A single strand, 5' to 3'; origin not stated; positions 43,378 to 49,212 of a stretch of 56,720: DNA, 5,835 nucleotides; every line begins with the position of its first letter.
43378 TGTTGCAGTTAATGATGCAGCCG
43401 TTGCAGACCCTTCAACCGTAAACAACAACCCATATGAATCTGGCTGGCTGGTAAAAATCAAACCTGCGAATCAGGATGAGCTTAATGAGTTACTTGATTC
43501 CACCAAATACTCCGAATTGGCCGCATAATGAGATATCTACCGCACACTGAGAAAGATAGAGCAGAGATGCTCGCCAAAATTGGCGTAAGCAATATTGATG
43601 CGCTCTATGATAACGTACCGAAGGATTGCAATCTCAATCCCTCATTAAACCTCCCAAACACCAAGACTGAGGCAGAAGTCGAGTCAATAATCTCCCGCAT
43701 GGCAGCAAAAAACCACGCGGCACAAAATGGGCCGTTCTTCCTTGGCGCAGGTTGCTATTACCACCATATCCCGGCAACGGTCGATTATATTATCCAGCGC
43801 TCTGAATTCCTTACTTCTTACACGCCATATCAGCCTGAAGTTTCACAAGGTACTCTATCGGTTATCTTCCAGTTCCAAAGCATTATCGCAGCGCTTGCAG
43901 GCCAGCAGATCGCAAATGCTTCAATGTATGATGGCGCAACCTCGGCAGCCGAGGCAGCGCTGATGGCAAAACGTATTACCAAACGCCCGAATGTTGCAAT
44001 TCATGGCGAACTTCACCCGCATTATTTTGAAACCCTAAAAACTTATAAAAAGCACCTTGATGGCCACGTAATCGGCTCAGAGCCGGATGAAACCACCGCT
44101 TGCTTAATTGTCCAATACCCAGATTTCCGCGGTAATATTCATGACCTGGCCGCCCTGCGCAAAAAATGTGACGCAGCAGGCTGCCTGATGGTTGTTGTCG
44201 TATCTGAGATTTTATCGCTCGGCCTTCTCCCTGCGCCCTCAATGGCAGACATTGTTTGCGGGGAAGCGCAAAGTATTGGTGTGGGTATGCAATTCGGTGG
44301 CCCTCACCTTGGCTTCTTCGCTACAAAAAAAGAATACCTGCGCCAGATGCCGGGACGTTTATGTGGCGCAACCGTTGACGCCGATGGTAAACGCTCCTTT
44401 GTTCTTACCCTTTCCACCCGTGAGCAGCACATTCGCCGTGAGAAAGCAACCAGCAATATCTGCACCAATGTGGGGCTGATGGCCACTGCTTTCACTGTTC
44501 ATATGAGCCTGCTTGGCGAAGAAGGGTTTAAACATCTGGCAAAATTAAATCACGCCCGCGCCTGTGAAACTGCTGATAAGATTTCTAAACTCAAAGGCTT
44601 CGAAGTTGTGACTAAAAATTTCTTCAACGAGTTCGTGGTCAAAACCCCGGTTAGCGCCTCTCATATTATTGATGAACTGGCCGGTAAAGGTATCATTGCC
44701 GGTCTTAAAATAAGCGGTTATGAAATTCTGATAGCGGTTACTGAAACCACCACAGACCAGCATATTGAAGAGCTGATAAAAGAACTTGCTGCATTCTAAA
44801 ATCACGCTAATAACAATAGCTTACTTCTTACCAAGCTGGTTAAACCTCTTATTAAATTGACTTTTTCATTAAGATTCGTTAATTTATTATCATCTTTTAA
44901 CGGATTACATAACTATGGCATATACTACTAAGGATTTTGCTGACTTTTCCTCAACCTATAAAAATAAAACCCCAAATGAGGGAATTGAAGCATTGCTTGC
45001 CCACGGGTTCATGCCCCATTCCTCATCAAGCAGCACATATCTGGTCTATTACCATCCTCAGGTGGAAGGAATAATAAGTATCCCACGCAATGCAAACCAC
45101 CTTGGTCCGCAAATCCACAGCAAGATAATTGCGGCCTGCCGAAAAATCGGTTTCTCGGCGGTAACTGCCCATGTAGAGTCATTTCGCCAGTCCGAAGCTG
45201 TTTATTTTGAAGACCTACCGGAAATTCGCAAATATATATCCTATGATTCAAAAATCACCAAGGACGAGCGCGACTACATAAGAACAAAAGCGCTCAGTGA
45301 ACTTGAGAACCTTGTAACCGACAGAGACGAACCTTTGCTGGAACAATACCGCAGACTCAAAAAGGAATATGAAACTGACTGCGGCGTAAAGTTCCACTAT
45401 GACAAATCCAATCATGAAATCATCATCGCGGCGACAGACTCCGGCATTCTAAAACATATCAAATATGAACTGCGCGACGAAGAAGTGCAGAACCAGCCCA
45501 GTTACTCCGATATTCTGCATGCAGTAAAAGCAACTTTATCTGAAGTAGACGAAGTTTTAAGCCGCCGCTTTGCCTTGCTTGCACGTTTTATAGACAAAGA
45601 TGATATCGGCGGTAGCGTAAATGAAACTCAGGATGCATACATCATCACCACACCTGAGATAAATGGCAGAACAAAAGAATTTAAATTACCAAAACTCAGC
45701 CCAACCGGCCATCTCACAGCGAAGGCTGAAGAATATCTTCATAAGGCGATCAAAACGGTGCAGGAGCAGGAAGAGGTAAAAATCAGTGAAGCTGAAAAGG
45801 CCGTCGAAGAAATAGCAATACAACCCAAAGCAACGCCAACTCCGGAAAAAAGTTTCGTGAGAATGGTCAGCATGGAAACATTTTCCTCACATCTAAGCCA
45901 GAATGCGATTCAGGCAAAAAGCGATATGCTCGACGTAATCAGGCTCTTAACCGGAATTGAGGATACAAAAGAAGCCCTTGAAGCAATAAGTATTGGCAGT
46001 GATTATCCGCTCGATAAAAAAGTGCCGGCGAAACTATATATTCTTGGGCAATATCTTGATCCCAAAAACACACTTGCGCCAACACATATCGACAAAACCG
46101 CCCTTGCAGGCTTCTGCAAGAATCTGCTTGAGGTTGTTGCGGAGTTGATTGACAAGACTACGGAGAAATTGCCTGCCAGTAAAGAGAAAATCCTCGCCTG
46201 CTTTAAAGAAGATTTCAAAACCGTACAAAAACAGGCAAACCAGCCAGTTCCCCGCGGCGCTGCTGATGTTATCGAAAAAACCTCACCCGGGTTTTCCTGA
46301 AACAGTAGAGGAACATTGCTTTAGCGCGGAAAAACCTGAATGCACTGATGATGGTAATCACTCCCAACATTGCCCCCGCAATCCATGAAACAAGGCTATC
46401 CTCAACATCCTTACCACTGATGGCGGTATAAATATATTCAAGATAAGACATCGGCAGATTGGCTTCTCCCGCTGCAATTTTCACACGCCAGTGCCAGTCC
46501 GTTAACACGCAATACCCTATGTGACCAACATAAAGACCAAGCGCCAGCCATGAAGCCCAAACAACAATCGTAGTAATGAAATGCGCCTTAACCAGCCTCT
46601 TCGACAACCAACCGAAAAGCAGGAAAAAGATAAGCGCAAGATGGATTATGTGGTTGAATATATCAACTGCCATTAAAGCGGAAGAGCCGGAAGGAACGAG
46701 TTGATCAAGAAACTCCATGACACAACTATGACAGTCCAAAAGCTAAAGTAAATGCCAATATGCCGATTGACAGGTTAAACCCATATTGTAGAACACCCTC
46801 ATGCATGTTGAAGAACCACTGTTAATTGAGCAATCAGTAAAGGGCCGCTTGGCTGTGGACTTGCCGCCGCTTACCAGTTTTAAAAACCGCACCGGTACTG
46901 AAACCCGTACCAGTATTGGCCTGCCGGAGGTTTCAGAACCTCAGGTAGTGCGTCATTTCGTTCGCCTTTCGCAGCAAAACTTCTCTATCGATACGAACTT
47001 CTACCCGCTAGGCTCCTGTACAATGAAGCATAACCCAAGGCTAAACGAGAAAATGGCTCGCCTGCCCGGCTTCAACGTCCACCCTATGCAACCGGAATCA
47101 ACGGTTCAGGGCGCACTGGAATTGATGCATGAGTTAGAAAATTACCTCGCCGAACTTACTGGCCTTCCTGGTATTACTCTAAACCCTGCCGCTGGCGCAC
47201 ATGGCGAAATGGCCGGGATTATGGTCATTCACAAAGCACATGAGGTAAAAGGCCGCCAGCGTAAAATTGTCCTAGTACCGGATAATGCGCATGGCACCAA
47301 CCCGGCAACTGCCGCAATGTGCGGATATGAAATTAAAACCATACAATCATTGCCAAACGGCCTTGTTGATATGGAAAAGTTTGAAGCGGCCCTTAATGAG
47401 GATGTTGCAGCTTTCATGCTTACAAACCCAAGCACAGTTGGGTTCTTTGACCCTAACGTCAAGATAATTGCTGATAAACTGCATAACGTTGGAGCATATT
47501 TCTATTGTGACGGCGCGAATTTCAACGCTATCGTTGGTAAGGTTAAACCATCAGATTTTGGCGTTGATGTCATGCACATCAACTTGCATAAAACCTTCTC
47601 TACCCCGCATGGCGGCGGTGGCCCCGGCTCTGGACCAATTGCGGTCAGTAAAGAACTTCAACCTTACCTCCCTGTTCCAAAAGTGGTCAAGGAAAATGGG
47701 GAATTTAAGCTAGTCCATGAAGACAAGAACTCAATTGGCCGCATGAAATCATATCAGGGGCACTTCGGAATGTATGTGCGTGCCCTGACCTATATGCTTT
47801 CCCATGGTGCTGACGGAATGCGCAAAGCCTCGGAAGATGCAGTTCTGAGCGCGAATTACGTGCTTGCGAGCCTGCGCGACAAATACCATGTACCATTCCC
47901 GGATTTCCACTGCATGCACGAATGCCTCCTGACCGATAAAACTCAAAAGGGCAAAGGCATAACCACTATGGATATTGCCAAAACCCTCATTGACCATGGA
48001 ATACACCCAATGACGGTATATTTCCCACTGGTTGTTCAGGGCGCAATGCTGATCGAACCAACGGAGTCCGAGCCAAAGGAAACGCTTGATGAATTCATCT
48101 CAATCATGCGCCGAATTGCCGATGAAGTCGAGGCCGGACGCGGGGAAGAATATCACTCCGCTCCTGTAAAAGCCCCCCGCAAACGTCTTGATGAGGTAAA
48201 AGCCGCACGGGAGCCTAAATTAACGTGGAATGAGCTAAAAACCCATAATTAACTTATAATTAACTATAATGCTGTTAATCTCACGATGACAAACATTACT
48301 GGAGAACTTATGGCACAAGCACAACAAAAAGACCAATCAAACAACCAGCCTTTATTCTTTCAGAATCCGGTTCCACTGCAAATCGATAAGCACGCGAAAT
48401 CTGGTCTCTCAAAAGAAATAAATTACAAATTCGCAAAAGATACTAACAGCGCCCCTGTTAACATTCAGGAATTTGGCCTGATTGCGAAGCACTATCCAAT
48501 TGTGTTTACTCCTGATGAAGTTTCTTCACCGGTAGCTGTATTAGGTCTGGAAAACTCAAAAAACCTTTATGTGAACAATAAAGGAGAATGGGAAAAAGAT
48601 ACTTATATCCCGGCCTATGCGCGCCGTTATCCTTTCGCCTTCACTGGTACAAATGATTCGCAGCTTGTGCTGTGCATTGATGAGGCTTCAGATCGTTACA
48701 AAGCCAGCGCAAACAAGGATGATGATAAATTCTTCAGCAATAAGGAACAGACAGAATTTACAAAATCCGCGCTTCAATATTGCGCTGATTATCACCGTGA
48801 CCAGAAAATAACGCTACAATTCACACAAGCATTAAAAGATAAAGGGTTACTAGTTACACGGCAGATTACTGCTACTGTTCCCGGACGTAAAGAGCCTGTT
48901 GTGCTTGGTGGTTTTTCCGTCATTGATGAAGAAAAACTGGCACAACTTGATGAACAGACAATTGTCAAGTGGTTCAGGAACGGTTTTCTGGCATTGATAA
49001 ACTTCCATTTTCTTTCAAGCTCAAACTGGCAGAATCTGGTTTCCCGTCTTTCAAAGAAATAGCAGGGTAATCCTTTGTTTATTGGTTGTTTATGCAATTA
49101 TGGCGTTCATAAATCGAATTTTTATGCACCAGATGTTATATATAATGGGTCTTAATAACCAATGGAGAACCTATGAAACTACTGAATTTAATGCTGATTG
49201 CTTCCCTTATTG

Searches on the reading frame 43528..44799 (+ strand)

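Call 75: search_protein_families(library=phrogs, proteins=[window:43528-44799:+], max_evalue=0.001)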
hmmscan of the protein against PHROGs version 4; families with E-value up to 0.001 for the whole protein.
window:43528-44799:+ (423 aa): 1 family
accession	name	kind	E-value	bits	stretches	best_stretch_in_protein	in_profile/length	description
phrog_22305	-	unknown function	1.9e-56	192.4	1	7-375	12-390/914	-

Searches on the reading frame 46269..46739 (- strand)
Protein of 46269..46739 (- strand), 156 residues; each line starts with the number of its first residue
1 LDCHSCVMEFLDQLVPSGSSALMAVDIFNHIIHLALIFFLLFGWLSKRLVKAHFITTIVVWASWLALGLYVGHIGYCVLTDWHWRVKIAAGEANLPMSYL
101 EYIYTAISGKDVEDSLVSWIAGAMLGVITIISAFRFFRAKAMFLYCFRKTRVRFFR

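Call 48: search_protein_families(library=pfam, proteins=[window:46269-46739:-], max_evalue=0.01)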
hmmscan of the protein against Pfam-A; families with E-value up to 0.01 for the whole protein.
window:46269-46739:- (156 aa): 1 family
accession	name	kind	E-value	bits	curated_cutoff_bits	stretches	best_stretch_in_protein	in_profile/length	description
PF10861.13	DUF2784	-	1.8e-11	44.5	29.7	1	30-125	8-100/109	Protein of Unknown function (DUF2784)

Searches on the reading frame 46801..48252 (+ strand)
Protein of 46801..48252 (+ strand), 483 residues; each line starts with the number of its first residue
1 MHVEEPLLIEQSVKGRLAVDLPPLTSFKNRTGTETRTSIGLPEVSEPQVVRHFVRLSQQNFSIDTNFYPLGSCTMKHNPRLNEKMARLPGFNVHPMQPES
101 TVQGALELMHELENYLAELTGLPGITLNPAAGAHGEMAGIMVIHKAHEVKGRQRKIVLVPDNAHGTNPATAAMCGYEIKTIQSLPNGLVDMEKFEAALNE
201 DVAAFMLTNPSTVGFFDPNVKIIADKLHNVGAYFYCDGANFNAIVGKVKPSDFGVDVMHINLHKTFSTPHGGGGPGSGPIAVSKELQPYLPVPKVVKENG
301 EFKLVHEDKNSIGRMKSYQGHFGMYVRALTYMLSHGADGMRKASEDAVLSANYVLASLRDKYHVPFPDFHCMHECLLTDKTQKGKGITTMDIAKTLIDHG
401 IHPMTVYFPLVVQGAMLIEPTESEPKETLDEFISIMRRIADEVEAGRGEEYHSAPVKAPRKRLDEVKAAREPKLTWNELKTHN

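Call 15: find_related_loci(query=window:46801-48252:+, collection=genome_contigs, flank=10000)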
Query window:46801-48252:+ (483 aa) in genome_contigs; peptide patterns used: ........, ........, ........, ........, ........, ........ (x = any residue, [..] = any of these).
600 stretches matched a pattern (row limit reached: there are more); 596 encode a relative of the query (tblastn E <= 1e-3); the best 80 are kept; 80 distinct loci.
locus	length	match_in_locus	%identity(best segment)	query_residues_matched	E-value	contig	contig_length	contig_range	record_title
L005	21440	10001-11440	65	1-474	0e+0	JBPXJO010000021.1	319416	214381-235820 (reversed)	MAG: Alphaproteobacteria bacterium isolate mt_P7 k141_282283, whole genome shotgun sequence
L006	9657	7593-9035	65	1-476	0e+0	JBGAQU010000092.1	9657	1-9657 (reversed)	MAG: Alphaproteobacteria bacterium isolate MAG_AAO_H10.82 AAOH10-82_opera_contig_18054, whole genome shotgun sequence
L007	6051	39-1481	64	1-476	0e+0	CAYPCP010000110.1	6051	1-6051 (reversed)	MAG TPA_asm: uncultured Pseudobdellovibrionaceae bacterium isolate SRP329715_co2_109 genome assembly, contig: NODE_22487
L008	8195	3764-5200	63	1-476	0e+0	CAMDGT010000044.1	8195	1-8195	MAG: Rickettsia typhi isolate MoE-02may19-87 genome assembly, contig: MoE-02may19-C19111, whole genome shotgun sequence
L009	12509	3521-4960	65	4-480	0e+0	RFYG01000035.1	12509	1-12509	MAG: Proteobacteria bacterium isolate WB5_3A_111 contig_100_34, whole genome shotgun sequence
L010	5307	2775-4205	65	4-476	0e+0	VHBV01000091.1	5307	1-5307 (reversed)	MAG: Candidatus Pelagibacterales bacterium isolate M_surface_6_m2_121 M_surface_6_m2_121_Ga0194115_10019787, whole genom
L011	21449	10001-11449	63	1-478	0e+0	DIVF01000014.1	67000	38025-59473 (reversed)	MAG TPA_asm: Micavibrio sp. UBA6139 UBA6139_contig_30564, whole genome shotgun sequence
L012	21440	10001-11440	63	1-474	0e+0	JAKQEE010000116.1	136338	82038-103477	MAG: Pseudomonadota bacterium isolate USDE_maxbin.087_sub k141_1898523, whole genome shotgun sequence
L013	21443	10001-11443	63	1-478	0e+0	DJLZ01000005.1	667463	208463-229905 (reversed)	MAG TPA_asm: Proteobacteria bacterium UBA6503 UBA6503_contig_132, whole genome shotgun sequence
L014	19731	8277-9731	61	1-476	0e+0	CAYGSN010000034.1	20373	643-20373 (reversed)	MAG TPA_asm: uncultured Pseudobdellovibrionaceae bacterium isolate ERP117304_co2_60 genome assembly, contig: NODE_2197_l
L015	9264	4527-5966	61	4-476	0e+0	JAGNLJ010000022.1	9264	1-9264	MAG: Alphaproteobacteria bacterium isolate Go_SlAct_bin_278 Go_SlAct_38274_length_9264_cov_7.301302, whole genome shotgu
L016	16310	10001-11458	60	1-477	0e+0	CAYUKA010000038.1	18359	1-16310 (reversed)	MAG TPA_asm: uncultured Micavibrio sp. isolate SRP141376_co5_384 genome assembly, contig: NODE_7370_length_18359_cov_6.5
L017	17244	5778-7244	61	1-476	0e+0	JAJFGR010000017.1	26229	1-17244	MAG: Alphaproteobacteria bacterium isolate OFTM95 OFTM95_16, whole genome shotgun sequence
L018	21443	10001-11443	61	1-476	0e+0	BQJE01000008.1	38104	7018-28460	MAG: Micavibrio sp. DHS20C02 DNA, sequence08, whole genome shotgun sequence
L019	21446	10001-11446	60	1-477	0e+0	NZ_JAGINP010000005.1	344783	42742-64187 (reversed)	Azospirillum rugosum strain IMMIB AFH-6 Ga0451090_05, whole genome shotgun sequence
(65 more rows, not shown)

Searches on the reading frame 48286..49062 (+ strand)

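Call 4: search_protein_families(library=pfam, proteins=[window:48286-49062:+], max_evalue=0.01)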
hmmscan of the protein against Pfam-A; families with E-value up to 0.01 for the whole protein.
window:48286-49062:+ (258 aa): 1 family
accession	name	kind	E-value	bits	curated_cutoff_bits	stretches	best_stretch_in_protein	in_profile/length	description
PF07277.16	SapC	-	8.5e-63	212.3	28.9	1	32-251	2-220/220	SapC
